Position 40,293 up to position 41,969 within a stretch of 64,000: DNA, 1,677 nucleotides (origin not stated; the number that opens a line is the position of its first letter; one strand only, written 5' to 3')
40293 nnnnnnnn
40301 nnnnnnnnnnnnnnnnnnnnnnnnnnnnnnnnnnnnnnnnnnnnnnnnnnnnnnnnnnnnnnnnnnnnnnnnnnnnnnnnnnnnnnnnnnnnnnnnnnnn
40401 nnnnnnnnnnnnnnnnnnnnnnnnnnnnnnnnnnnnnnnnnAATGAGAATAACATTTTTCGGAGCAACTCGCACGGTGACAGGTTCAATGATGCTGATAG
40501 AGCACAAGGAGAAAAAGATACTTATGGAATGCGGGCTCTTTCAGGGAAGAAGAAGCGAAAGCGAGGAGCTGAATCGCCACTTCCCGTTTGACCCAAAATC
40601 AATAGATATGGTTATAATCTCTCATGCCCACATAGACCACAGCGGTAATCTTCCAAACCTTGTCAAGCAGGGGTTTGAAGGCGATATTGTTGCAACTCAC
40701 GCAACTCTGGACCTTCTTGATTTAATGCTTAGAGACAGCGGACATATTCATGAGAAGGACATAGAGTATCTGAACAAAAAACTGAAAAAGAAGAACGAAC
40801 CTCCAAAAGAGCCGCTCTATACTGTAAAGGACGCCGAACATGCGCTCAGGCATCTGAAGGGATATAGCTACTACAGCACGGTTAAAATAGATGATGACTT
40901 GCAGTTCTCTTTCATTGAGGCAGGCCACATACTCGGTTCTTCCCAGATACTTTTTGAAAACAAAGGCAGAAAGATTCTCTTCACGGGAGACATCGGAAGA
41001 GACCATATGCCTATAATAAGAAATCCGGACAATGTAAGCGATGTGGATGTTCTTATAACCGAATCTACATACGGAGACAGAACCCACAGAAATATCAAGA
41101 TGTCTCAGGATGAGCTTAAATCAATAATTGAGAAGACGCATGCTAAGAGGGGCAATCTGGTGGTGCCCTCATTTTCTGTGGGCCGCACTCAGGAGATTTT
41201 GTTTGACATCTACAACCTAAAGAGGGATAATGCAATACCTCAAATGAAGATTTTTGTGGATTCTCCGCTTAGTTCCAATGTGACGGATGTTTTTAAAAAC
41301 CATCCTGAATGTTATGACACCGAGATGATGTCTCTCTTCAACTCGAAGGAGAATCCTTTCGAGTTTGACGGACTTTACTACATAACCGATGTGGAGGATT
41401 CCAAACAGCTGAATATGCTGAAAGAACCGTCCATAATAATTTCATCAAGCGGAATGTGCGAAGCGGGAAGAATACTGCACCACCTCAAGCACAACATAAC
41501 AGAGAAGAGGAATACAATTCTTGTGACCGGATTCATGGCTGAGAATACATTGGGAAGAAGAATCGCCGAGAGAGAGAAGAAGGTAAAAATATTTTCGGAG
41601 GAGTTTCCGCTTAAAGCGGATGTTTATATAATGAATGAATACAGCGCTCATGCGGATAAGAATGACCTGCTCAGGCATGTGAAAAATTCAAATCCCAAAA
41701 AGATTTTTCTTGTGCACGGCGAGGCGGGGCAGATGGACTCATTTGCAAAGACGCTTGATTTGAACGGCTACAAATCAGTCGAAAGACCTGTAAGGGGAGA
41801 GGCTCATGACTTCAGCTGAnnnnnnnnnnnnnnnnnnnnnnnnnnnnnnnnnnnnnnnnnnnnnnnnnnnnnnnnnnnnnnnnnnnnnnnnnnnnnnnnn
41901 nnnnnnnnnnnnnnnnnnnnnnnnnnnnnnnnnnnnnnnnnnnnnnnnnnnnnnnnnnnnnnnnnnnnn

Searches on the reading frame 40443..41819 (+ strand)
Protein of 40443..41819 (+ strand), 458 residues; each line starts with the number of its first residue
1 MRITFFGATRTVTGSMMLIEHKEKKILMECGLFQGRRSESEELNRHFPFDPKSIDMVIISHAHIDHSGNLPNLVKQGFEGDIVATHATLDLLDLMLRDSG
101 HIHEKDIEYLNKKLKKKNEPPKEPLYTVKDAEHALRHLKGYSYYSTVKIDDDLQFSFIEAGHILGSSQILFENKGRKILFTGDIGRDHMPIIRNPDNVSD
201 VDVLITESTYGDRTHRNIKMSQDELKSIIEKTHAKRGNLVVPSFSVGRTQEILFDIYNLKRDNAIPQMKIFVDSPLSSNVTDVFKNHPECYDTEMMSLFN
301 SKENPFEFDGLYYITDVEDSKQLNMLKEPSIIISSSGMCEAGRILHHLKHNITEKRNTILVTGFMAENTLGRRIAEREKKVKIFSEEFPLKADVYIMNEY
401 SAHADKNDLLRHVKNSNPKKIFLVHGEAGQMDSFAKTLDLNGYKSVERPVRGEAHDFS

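Call 34: search_protein_families(library=pfam, proteins=[window:40443-41819:+])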
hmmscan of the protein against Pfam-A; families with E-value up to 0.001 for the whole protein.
window:40443-41819:+ (458 aa): 6 families
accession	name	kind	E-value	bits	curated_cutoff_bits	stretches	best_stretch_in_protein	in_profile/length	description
PF10996.14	Beta-Casp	-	3.1e-39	134.7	27.7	1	249-374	1-120/120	Beta-Casp domain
PF07521.17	RMMBL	-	2.2e-14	53.6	21.6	1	389-442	3-57/63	Zn-dependent metallo-hydrolase RNA specificity domain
PF00753.33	Lactamase_B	-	2.3e-12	47.7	22.7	1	13-186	5-152/196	Metallo-beta-lactamase superfamily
PF12706.13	Lactamase_B_2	-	6.3e-10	39.4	27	1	45-236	18-194/200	Beta-lactamase superfamily domain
PF16661.11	Lactamase_B_6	-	1.1e-06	28.6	27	1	18-183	1-161/193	Metallo-beta-lactamase superfamily domain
PF19583.5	ODP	-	0.00011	22.6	27.2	0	16-94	5-81/194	ODP family beta lactamase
